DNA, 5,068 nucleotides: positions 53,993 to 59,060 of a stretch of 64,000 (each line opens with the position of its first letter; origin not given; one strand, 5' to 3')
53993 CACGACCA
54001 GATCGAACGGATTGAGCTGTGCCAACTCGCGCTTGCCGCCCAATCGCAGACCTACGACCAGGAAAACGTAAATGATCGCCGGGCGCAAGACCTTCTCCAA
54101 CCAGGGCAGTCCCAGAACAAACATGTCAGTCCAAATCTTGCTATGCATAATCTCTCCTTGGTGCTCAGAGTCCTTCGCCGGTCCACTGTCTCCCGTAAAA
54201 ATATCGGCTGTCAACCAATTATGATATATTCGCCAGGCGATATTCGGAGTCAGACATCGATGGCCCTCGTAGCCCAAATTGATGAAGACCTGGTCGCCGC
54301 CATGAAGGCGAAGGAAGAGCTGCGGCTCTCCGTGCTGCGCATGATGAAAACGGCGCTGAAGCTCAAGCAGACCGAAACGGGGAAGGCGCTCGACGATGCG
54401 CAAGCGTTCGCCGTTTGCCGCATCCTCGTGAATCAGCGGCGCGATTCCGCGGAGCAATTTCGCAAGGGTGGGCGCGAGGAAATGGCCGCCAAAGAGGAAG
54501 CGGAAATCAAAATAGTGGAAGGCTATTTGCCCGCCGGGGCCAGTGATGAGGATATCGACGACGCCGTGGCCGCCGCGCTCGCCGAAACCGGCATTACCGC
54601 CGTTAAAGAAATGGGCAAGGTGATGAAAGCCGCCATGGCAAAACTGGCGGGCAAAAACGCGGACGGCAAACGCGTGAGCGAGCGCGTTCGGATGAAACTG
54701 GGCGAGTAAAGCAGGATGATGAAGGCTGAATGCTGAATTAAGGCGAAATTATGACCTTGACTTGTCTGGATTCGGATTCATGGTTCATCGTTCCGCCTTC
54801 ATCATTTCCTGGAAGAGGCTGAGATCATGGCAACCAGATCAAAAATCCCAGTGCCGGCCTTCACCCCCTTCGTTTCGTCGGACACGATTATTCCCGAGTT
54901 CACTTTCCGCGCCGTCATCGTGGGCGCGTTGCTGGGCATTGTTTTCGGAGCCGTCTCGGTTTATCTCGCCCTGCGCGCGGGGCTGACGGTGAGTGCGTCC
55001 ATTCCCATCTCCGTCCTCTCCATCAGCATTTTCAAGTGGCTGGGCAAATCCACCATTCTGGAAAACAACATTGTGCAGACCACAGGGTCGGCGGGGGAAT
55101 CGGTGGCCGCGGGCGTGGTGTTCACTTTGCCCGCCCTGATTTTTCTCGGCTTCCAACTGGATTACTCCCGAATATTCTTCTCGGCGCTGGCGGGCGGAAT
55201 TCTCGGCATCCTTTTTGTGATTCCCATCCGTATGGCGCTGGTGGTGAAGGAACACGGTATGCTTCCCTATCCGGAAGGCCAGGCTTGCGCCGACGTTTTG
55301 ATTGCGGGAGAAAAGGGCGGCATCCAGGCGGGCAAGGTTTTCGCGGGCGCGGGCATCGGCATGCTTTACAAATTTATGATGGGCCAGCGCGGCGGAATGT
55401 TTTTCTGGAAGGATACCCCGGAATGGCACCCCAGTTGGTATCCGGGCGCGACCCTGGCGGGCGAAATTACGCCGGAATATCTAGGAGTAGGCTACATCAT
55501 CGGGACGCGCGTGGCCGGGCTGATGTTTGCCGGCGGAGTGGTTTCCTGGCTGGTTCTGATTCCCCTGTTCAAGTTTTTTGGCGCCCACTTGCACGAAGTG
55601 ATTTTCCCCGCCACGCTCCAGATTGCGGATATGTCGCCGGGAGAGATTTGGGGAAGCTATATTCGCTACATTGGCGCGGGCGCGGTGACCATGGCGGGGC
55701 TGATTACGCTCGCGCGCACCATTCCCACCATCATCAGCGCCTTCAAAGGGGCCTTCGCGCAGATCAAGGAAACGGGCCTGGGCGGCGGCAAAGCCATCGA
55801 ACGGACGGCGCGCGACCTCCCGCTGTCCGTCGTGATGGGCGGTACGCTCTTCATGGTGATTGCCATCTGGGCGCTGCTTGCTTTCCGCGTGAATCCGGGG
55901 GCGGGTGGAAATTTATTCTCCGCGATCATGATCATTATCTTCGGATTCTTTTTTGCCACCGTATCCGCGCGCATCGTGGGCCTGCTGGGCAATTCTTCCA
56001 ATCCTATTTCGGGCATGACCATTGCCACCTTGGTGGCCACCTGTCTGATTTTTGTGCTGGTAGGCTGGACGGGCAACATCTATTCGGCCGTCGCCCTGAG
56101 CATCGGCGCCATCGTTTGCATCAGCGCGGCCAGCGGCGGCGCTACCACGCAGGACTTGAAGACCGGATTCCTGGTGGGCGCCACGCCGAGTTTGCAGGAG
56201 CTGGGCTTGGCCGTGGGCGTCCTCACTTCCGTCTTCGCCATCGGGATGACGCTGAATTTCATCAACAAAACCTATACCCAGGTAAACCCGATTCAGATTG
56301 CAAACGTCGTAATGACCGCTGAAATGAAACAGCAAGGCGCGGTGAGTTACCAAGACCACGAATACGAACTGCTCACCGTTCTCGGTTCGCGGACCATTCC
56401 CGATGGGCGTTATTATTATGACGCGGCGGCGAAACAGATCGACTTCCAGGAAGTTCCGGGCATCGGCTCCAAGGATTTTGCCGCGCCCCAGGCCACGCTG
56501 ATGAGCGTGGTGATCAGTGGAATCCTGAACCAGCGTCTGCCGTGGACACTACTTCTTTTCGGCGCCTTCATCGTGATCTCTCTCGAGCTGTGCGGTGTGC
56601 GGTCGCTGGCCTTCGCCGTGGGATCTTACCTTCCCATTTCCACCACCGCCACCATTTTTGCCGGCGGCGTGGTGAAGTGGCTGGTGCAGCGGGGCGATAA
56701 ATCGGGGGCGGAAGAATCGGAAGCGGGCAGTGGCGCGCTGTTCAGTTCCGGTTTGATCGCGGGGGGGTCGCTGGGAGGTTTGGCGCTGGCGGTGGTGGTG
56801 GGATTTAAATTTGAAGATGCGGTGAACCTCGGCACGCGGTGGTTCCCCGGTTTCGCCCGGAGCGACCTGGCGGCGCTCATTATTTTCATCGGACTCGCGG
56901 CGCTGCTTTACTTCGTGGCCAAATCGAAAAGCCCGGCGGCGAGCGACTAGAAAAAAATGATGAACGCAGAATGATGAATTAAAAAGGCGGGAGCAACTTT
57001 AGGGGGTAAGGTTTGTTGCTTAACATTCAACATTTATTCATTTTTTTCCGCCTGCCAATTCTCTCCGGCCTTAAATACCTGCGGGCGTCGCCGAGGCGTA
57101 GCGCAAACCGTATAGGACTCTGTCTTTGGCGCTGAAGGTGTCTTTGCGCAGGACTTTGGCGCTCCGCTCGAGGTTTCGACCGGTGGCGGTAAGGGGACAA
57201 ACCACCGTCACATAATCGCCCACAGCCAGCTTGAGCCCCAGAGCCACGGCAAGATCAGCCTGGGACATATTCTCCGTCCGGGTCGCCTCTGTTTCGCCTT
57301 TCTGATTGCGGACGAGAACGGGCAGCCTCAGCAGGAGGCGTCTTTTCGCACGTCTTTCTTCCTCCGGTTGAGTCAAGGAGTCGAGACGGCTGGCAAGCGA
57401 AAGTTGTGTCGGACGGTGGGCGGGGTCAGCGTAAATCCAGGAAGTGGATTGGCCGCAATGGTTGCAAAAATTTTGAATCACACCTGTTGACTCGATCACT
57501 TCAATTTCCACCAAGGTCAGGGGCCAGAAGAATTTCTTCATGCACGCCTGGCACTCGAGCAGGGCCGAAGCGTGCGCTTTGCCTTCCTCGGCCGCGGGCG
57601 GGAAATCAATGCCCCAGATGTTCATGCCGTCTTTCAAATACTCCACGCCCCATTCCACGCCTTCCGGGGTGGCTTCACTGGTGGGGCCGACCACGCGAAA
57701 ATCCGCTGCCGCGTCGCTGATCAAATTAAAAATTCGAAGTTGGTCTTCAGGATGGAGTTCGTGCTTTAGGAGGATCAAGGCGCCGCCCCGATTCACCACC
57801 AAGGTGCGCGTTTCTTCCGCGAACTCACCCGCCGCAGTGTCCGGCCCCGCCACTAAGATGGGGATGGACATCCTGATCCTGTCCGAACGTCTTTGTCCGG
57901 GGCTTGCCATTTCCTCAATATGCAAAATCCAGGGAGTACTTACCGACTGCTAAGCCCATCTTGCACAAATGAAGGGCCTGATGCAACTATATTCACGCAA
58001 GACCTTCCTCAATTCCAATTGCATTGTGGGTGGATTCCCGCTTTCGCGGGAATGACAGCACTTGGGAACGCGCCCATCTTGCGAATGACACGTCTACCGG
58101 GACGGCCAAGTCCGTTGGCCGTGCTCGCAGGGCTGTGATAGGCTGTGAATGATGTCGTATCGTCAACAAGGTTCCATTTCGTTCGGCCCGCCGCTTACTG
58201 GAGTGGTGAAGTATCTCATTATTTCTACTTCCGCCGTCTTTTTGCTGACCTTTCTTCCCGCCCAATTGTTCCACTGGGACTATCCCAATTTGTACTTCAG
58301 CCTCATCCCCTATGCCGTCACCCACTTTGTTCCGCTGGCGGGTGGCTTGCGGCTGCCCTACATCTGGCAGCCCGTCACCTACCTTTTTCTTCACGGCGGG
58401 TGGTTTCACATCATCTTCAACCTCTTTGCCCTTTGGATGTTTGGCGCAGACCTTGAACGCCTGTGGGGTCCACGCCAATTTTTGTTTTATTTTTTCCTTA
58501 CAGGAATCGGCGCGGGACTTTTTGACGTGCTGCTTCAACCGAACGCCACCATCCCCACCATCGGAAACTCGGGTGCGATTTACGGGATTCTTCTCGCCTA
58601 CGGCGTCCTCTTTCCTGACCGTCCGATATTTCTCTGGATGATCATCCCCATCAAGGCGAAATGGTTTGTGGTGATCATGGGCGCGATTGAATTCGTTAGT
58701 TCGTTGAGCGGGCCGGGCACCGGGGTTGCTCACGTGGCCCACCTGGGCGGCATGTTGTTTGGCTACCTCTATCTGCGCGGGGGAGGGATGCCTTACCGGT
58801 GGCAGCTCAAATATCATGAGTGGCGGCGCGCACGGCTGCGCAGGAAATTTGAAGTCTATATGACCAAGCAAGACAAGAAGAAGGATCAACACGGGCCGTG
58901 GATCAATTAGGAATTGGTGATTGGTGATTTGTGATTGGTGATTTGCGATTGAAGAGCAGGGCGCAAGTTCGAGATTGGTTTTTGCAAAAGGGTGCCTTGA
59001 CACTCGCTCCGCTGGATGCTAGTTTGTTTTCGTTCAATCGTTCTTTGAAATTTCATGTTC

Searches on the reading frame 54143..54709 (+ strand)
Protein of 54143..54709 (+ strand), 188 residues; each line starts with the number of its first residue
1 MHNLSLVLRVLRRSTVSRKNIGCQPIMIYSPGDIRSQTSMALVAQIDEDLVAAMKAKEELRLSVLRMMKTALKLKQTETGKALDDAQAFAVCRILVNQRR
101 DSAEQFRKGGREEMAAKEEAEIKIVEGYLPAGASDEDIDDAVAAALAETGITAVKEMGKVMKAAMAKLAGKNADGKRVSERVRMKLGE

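Call 53: search_protein_families(library=pfam, proteins=[window:54143-54709:+], max_evalue=0.001)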
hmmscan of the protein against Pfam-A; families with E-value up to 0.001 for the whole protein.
window:54143-54709:+ (188 aa): 1 family
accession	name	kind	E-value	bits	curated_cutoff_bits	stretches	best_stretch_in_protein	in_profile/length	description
PF09424.15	YqeY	-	8.2e-42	143.1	27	1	45-186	3-143/143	Yqey-like protein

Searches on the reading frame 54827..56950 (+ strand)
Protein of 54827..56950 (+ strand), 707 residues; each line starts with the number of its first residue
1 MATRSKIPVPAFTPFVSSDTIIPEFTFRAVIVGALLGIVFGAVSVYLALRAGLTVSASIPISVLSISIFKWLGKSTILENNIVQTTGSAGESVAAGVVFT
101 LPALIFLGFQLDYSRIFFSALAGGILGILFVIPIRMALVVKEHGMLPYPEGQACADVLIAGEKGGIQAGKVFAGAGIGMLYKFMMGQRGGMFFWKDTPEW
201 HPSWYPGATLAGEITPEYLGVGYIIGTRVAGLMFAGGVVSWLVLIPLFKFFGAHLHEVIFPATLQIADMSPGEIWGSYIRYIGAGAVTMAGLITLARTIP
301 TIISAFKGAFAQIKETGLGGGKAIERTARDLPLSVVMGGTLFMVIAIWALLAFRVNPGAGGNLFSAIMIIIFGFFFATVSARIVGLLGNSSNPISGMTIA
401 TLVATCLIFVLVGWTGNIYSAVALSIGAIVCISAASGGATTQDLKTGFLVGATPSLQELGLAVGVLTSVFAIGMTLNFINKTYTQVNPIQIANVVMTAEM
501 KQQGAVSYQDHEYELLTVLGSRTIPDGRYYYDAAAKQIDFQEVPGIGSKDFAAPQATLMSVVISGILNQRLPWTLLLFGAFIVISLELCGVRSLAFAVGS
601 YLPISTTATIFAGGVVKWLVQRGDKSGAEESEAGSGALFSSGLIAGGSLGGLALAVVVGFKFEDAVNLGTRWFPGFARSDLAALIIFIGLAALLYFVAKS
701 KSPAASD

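Call 53: search_protein_families(library=pfam, proteins=[window:54827-56950:+], max_evalue=0.001)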
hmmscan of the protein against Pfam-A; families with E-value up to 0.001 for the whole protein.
window:54827-56950:+ (707 aa): 1 family
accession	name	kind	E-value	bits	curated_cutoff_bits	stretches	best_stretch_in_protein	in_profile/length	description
PF03169.20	OPT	-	1e-86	292.4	25.8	2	24-494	1-504/623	OPT oligopeptide transporter protein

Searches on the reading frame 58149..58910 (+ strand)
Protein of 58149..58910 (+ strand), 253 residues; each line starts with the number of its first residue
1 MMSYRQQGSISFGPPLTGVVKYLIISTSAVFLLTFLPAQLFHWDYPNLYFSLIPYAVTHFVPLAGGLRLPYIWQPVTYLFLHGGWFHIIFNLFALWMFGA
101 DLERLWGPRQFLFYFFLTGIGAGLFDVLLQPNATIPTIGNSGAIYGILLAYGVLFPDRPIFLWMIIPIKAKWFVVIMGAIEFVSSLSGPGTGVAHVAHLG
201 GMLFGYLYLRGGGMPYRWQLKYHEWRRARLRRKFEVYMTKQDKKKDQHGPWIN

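Call 53: search_protein_families(library=pfam, proteins=[window:58149-58910:+], max_evalue=0.001)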
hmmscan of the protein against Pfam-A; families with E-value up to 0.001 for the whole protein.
window:58149-58910:+ (253 aa): 2 families
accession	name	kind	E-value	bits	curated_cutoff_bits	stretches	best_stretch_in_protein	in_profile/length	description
PF01694.28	Rhomboid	-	7.7e-29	101.2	22.6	1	72-208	4-136/143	Rhomboid domain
PF08551.15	DUF1751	-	8.5e-09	36.3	22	1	69-129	5-65/99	Eukaryotic integral membrane protein (DUF1751)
